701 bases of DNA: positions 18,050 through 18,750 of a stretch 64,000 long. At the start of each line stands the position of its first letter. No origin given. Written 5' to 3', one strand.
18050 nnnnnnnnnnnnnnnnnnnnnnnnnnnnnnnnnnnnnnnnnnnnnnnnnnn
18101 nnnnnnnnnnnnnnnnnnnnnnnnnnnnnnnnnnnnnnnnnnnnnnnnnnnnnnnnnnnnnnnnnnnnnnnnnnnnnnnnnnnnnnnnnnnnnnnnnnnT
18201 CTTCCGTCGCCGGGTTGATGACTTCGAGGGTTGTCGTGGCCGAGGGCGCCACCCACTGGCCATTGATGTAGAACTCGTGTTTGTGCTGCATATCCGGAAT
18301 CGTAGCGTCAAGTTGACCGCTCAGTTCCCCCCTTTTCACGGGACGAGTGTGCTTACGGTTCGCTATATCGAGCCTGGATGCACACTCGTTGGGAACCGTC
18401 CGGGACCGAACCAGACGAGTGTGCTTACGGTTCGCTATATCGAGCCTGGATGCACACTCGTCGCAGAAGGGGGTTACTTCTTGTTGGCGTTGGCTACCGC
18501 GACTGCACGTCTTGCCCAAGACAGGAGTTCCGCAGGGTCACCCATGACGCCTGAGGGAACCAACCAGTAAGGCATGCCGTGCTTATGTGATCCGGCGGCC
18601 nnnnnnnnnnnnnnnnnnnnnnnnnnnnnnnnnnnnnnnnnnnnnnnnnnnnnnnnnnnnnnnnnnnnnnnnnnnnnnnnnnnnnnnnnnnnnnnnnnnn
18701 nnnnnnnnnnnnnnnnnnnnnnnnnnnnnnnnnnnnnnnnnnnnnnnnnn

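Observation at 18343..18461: Tandem pair of identical 47-nt hairpin-ended elements between a TfoX-like gene and an aldehyde dehydrogenase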

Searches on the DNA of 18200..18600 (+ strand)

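Call 49: search_rna_families(source=window, start=18200, end=18600, threshold=evalue, max_evalue=10)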
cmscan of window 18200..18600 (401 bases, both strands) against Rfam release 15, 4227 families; matches with E-value up to 10: 2.
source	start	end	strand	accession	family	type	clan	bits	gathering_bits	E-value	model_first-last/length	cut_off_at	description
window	18444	18494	-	RF01647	ceN61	Gene; snRNA; snoRNA; CD-box;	-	14.3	60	3.3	1-72/72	no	Caenorhabditis snoRNA ceN61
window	18477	18548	-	RF02209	WT1-AS_7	Gene; lncRNA;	-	6.9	50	7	216-294/294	no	WT1 antisense RNA conserved region 7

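Call 61: search_dna_similar(query=window:18330-18475:+, collection=plasmids, mode=distant, max_evalue=0.001, max_rows=10)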
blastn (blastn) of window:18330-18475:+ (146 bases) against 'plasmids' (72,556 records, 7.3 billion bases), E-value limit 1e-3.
No match.
